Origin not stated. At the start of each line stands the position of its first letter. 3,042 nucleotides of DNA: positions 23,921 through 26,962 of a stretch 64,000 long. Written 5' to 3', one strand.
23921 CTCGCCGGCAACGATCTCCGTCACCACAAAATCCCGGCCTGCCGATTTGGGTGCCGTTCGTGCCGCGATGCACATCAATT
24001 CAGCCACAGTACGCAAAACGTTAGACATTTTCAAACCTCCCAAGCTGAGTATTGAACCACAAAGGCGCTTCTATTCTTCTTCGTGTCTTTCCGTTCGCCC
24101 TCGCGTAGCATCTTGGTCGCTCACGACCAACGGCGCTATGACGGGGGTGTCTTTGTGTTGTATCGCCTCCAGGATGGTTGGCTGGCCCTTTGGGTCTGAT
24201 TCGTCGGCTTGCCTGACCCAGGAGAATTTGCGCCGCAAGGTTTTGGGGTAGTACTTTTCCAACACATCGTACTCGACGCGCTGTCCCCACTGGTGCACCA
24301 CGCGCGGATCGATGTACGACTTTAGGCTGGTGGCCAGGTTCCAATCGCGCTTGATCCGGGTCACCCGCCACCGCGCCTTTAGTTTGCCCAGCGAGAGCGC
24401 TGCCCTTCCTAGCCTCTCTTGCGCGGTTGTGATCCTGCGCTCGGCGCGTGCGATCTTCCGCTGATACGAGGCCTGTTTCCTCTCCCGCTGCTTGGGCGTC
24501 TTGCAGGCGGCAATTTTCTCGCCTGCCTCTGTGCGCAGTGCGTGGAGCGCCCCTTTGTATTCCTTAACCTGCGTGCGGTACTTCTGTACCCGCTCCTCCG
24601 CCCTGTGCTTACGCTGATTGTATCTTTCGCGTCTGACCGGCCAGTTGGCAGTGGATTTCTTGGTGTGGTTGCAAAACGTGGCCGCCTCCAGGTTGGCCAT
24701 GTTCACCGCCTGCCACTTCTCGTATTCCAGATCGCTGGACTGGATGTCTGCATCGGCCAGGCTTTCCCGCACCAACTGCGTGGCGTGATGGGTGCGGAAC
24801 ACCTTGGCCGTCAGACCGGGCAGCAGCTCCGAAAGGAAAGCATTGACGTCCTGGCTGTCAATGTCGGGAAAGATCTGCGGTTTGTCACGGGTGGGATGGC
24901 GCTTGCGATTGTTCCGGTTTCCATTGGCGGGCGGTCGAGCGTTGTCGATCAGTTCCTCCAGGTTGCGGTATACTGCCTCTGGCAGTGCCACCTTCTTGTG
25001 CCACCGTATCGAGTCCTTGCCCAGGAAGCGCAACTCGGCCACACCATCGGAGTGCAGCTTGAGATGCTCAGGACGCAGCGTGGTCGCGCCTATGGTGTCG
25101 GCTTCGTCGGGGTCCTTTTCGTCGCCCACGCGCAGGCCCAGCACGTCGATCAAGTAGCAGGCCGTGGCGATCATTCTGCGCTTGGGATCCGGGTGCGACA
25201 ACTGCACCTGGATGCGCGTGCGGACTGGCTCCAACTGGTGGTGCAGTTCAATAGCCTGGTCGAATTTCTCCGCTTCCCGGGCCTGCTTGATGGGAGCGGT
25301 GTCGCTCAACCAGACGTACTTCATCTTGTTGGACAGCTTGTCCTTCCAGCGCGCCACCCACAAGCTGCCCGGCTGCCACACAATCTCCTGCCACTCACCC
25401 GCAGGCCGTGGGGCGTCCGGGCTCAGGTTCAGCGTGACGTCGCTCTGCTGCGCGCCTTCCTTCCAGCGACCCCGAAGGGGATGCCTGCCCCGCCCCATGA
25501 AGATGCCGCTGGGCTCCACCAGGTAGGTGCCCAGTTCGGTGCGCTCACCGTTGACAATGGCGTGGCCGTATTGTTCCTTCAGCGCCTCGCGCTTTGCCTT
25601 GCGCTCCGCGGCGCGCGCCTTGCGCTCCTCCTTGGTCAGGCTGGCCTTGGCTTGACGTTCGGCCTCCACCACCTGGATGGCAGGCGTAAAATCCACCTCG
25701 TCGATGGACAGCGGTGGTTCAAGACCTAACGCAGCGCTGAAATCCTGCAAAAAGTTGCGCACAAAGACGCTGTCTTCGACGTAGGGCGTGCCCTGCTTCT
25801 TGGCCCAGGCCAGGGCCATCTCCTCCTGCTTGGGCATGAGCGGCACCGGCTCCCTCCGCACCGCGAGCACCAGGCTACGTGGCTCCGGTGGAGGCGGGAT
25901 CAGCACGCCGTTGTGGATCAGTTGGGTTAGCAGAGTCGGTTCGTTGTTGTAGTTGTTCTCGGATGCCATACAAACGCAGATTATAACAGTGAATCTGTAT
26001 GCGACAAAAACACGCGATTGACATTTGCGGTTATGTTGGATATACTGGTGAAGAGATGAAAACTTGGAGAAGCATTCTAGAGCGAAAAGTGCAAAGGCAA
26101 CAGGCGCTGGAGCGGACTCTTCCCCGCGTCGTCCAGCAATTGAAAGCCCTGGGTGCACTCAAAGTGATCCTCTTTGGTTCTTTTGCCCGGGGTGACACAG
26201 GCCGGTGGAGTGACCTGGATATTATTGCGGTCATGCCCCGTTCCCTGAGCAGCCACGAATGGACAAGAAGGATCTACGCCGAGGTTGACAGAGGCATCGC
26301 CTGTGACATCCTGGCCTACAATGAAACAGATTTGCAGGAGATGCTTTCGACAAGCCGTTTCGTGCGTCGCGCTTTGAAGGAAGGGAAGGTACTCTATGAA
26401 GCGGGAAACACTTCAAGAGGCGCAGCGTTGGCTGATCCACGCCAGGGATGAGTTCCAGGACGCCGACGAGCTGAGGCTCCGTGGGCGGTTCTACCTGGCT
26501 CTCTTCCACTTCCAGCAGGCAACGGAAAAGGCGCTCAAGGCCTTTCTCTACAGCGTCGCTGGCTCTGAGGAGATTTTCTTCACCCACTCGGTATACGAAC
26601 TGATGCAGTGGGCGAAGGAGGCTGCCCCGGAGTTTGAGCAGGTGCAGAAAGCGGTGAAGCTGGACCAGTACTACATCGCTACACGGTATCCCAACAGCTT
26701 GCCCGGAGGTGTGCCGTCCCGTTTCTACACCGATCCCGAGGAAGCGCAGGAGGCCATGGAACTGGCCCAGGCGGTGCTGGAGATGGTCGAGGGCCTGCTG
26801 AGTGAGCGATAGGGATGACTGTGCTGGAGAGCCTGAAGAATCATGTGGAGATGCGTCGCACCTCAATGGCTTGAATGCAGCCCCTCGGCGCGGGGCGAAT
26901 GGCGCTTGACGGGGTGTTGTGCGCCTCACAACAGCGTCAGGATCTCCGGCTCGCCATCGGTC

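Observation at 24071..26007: Eukaryote/Thaumarchaeota-style long-form topoisomerase IB in a bacterial context, apparently near-leaderless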

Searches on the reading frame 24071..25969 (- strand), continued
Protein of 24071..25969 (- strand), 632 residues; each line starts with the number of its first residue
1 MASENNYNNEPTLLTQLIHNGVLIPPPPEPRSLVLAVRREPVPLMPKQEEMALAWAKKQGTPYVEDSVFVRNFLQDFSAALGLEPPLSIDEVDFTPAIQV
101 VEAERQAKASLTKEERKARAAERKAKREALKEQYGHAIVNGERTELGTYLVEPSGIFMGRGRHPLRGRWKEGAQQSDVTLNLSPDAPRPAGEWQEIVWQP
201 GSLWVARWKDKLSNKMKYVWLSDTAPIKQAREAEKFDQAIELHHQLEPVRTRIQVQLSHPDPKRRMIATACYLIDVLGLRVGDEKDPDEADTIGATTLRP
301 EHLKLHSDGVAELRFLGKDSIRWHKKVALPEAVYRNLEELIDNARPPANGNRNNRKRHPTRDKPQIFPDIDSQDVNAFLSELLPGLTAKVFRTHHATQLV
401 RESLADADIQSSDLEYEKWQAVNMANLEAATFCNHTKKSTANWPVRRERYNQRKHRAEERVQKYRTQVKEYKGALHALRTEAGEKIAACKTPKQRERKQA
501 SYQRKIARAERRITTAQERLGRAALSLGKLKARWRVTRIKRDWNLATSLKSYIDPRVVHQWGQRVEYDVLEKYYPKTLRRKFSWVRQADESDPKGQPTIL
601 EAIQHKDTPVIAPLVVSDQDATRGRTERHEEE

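Call 70: fold_search(model_id=the predicted structure, library=pdb)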
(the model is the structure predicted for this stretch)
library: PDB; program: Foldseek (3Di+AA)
matches with E <= 10: 631; with E <= 0.001: 22
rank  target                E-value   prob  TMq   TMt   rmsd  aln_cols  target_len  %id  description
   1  6z03_A                1.4e-44  1.00  0.42  0.50  26.0       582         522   43  DNA Topoisomerase (released 2021-11-17)
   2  6z01_B                7.3e-44  1.00  0.42  0.51  25.3       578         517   42  DNA Topoisomerase (released 2021-11-17)
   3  6z01_A                1.4e-43  1.00  0.42  0.50  25.7       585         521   42  DNA Topoisomerase (released 2021-11-17)
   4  1rrj_A                1.3e-38  1.00  0.67  0.74   6.7       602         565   27  Structural Mechanisms of Camptothecin Resistance by Mutations in Human Topoisomerase I (released 2004-07-06)
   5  1k4t_A                3.6e-38  1.00  0.67  0.75   6.7       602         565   27  HUMAN DNA TOPOISOMERASE I (70 KDA) IN COMPLEX WITH THE POISON TOPOTECAN AND COVALENT COMPLEX WITH A 22 BASE PAIR DNA D (released 2002-12-04)
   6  1sc7_A                9.0e-37  1.00  0.69  0.76   5.6       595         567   26  Human DNA Topoisomerase I (70 Kda) In Complex With The Indenoisoquinoline MJ-II-38 and Covalent Complex With A 22 Base (released 2005-04-19)
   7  1a36_A                4.8e-36  1.00  0.68  0.78   5.7       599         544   26  TOPOISOMERASE I/DNA COMPLEX (released 1998-08-12)
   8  1r49_A                6.8e-34  1.00  0.66  0.75   5.7       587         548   26  Human topoisomerase I (Topo70) double mutant K532R/Y723F (released 2003-12-16)
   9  1lpq_A                1.3e-33  1.00  0.66  0.74   7.4       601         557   27  Human DNA Topoisomerase I (70 Kda) In Non-Covalent Complex With A 22 Base Pair DNA Duplex Containing an 8-oxoG Lesion (released 2002-08-16)
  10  1rr8_C                3.4e-32  1.00  0.61  0.77   4.9       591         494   25  Structural Mechanisms of Camptothecin Resistance by Mutations in Human Topoisomerase I (released 2004-07-06)
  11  2b9s_A                2.2e-31  1.00  0.54  0.78   4.9       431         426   32  Crystal Structure of heterodimeric L. donovani topoisomerase I-vanadate-DNA complex (released 2006-01-17)
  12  1ej9_A                4.7e-31  1.00  0.60  0.76   5.7       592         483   25  CRYSTAL STRUCTURE OF HUMAN TOPOISOMERASE I DNA COMPLEX (released 2000-08-03)
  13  1a35_A                8.9e-31  1.00  0.60  0.77   6.3       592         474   25  HUMAN TOPOISOMERASE I/DNA COMPLEX (released 1998-08-28)
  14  1a31_A                6.1e-30  1.00  0.56  0.75   6.7       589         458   24  HUMAN RECONSTITUTED DNA TOPOISOMERASE I IN COVALENT COMPLEX WITH A 22 BASE PAIR DNA DUPLEX (released 1998-08-28)
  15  1k4s_A                9.3e-29  1.00  0.61  0.77   8.7       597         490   25  HUMAN DNA TOPOISOMERASE I IN COVALENT COMPLEX WITH A 22 BASE PAIR DNA DUPLEX (released 2002-12-04)
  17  1ois                  1.6e-14  1.00  0.30  0.82   3.3       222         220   32  YEAST DNA TOPOISOMERASE I, N-TERMINAL FRAGMENT (released 1997-03-12)
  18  2f4q                  1.2e-08  1.00  0.23  0.45   8.6       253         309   22  Crystal Structure of Deinococcus radiodurans topoisomerase IB (released 2005-12-27)
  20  2h7f_X                4.9e-07  1.00  0.28  0.52   6.1       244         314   15  Structure of variola topoisomerase covalently bound to DNA (released 2006-08-15)
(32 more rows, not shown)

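Call 77: search_protein_families(library=pfam, proteins=[L106:255-1499:+, L106:4136-5785:+, L106:8414-9385:+, L106:9474-12170:+, L087:2149-3414:-, L087:3465-5051:-, L087:8498-9814:+, L087:11541-13640:-, L001:407-2002:-, L111:9339-11876:+], max_evalue=0.00001)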
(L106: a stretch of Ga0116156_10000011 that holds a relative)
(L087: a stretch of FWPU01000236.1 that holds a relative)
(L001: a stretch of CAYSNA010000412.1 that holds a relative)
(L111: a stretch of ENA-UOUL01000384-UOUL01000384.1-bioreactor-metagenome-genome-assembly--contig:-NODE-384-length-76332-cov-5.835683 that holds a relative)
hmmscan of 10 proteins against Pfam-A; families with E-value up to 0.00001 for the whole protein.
L106:255-1499:+ (414 aa): 1 family
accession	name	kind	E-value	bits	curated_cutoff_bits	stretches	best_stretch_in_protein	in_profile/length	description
PF22725.1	GFO_IDH_MocA_C3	-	2.6e-08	34.3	27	1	186-294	22-123/124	GFO/IDH/MocA C-terminal domain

L106:4136-5785:+ (549 aa): 2 families
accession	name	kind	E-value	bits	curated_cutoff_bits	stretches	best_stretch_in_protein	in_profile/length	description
PF07075.17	NamZ_N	-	2.5e-82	275.6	26.9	1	190-389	1-202/203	Exo-beta-N-acetylmuramidase NamZ, N-terminal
PF20732.2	NamZ_C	-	1.5e-43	149.6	25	1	400-548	7-152/152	Exo-beta-N-acetylmuramidase NamZ, C-terminal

L106:8414-9385:+ (323 aa): 0 families

L106:9474-12170:+ (898 aa): 3 families
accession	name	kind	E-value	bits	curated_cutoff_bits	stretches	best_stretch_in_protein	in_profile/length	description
PF22124.2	Glyco_hydro_95_cat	-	1.6e-14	54.1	27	1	360-566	66-286/408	Glycosyl hydrolase family 95 catalytic domain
PF03632.21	Glyco_hydro_65m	-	9.8e-08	31.8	27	1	390-514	36-175/371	Glycosyl hydrolase family 65 central catalytic domain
PF21307.2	Glyco_hydro_95_C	-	2.4e-06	28.4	27.6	1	769-832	1-65/94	Glycoside hydrolase family 95, C-terminal domain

L087:2149-3414:- (421 aa): 0 families

L087:3465-5051:- (528 aa): 0 families

L087:8498-9814:+ (438 aa): 1 family
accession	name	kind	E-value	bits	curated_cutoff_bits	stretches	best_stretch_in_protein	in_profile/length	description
PF01551.29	Peptidase_M23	-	1.5e-06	28.7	28.7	0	95-156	15-74/96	Peptidase family M23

L087:11541-13640:- (699 aa): 2 families
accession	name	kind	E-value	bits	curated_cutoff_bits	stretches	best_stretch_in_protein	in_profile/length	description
PF09989.15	DUF2229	-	5e-48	164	29.4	1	375-593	1-217/218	CoA enzyme activase uncharacterised domain (DUF2229)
PF01869.26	BcrAD_BadFG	-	1.2e-38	133.7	31.5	1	23-280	1-271/271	BadF/BadG/BcrA/BcrD ATPase family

L001:407-2002:- (531 aa): 2 families
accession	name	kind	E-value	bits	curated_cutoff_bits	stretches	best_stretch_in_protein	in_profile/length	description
PF00072.30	Response_reg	-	8.4e-25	87.5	30.2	1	19-125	1-107/111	Response regulator receiver domain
PF08665.17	PglZ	-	1.1e-18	68.3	25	1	240-433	1-174/179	PglZ domain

L111:9339-11876:+ (845 aa): 0 families

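Call 78: search_protein_families(library=pfam, proteins=[L144:545-2242:+, L144:2797-3909:+, L144:7994-9535:-, L144:9942-11285:+, L123:43-1815:+, L123:2096-4531:+, L123:7984-8772:+, L123:10028-11143:-, L123:11724-12902:-, L144:3975-4637:+], max_evalue=0.00001)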
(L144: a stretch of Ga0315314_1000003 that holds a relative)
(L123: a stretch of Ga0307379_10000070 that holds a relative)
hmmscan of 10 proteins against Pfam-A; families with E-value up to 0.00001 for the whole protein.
L144:545-2242:+ (565 aa): 1 family
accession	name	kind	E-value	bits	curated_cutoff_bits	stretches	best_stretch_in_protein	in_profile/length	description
PF00528.27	BPD_transp_1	-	1e-22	81.2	26.4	2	374-555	1-170/184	Binding-protein-dependent transport system inner membrane component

L144:2797-3909:+ (370 aa): 2 families
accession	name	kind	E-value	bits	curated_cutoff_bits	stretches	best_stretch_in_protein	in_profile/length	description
PF00005.33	ABC_tran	-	1.1e-34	120.4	25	1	22-163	2-136/137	ABC transporter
PF08402.16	TOBE_2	-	4.3e-13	49.6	21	1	280-356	1-76/76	TOBE domain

L144:7994-9535:- (513 aa): 4 families
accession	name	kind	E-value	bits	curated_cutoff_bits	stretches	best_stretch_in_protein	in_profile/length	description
PF01256.23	Carb_kinase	-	2.3e-58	198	27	1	244-494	1-242/242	NAD(P)H-hydrate dehydratase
PF03853.21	YjeF_N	-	6.8e-48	163.3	24.9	1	28-194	3-169/169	YjeF-related protein N-terminus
PF02110.20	HK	-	2.5e-09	37.3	27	1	395-478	141-226/247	Hydroxyethylthiazole kinase family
PF08543.17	Phos_pyr_kin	-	6.3e-06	26.2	27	0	365-481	116-242/246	Phosphomethylpyrimidine kinase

L144:9942-11285:+ (447 aa): 4 families
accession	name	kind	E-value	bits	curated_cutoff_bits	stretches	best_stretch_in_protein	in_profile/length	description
PF08489.16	TiaS_FLD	-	8.6e-41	139.1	21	1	147-261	1-116/116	TiaS FLD domain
PF22641.2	TiaS_TCKD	-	3.7e-29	102.2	27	1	11-143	2-153/156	TiaS TCKD domain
PF23783.1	Zn_ribbon_TiaS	-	1.5e-14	53.9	27.3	1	365-407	1-41/41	TiaS C-terminal zinc ribbon domain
PF01336.31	tRNA_anti-codon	-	9.1e-06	26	27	0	277-355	1-75/75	OB-fold nucleic acid binding domain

L123:43-1815:+ (590 aa): 4 families
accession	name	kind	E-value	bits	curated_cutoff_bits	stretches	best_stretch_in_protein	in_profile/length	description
PF01380.27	SIS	-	4.6e-46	156.3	25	2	285-410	2-128/131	SIS domain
PF13522.11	GATase_6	-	3.4e-18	66.4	27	1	65-194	9-129/130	Glutamine amidotransferase domain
PF13537.11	GATase_7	-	4.8e-15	56.1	25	1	81-201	8-122/123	Glutamine amidotransferase domain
PF13230.11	GATase_4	-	2.1e-09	37.1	23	1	30-179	34-188/272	Glutamine amidotransferases class-II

L123:2096-4531:+ (811 aa): 3 families
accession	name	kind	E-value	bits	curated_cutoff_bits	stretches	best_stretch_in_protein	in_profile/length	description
PF13597.11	NRDD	-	3.1e-110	369.9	26.2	1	267-798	1-518/562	Anaerobic ribonucleoside-triphosphate reductase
PF03477.21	ATP-cone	-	7.2e-27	94.2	25.8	1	55-141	2-87/88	ATP cone domain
PF22811.2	Zn_ribbon_NrdR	-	1.1e-16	60.9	27.2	1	6-47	1-42/42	Transcriptional repressor NrdR-like, N-terminal domain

L123:7984-8772:+ (262 aa): 0 families

L123:10028-11143:- (371 aa): 0 families

L123:11724-12902:- (392 aa): 0 families

L144:3975-4637:+ (220 aa): 2 families
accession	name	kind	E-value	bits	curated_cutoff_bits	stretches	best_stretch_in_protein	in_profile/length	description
PF01865.21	PhoU_div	-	1.1e-24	87.4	24.4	1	20-215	16-213/214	Protein of unknown function DUF47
PF01895.24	PhoU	-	1.9e-08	35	23.5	0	31-105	12-89/89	PhoU domain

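Call 85: search_protein_families(library=pfam, proteins=[L118:831-1604:+, L118:2188-2766:-, L118:5590-6222:+, L118:6650-7912:-, L118:8051-8620:-, L118:8810-9490:-, L118:10092-11294:+, L121:2887-3975:+, L121:3932-4885:-, L121:2119-2589:-], max_evalue=0.0001)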
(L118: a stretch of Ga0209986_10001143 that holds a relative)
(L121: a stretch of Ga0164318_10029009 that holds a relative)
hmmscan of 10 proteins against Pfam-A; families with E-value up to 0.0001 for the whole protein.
L118:831-1604:+ (257 aa): 0 families

L118:2188-2766:- (192 aa): 1 family
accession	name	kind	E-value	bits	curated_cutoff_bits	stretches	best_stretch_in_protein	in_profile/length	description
PF07282.18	Cas12f1-like_TNB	-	2e-11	44.3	26.3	1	19-78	6-60/60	Cas12f1-like, TNB domain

L118:5590-6222:+ (210 aa): 0 families

L118:6650-7912:- (420 aa): 1 family
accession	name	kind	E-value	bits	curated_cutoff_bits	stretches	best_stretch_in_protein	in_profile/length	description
PF13527.13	Acetyltransf_9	-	2.3e-10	41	25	1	14-141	3-127/127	Acetyltransferase (GNAT) domain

L118:8051-8620:- (189 aa): 0 families

L118:8810-9490:- (226 aa): 1 family
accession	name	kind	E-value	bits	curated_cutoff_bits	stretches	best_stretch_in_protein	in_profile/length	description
PF13358.12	DDE_3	-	8.2e-27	94.3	28.6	1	35-186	1-145/146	DDE superfamily endonuclease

L118:10092-11294:+ (400 aa): 0 families

L121:2887-3975:+ (362 aa): 1 family
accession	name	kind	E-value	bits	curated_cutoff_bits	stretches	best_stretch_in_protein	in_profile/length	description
PF01757.29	Acyl_transf_3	-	1.6e-20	73.9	31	1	9-331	3-323/326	Acyltransferase domain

L121:3932-4885:- (317 aa): 0 families

L121:2119-2589:- (156 aa): 1 family
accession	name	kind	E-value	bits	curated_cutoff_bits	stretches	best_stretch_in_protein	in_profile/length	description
PF01451.26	LMWPc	-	2.7e-24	86.4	23.2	1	21-148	1-141/144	Low molecular weight phosphotyrosine protein phosphatase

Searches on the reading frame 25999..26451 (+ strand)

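Call 3: search_protein_families(library=pfam, proteins=[window:25999-26451:+], max_evalue=0.01)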
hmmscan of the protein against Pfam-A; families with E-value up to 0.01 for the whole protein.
window:25999-26451:+ (150 aa): 3 families
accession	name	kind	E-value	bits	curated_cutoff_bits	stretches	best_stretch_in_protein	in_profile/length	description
PF01909.29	NTP_transf_2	-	3e-09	37.6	21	1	44-95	4-56/93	Nucleotidyltransferase domain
PF18765.7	Polbeta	-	8.7e-09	35.9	26.9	1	54-135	14-90/93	Polymerase beta, Nucleotidyltransferase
PF22600.2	MTPAP-like_central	-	0.006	17.1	27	0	28-82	20-68/139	Poly(A) RNA polymerase, mitochondrial-like, central palm domain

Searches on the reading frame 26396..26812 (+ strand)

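Call 3: search_protein_families(library=pfam, proteins=[window:26396-26812:+], max_evalue=0.01)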
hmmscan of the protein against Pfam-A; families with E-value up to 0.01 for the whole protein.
window:26396-26812:+ (138 aa): 1 family
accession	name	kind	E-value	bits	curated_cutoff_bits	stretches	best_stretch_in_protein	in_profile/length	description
PF05168.19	HEPN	-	3e-22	79.4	22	1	9-133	1-116/117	HEPN domain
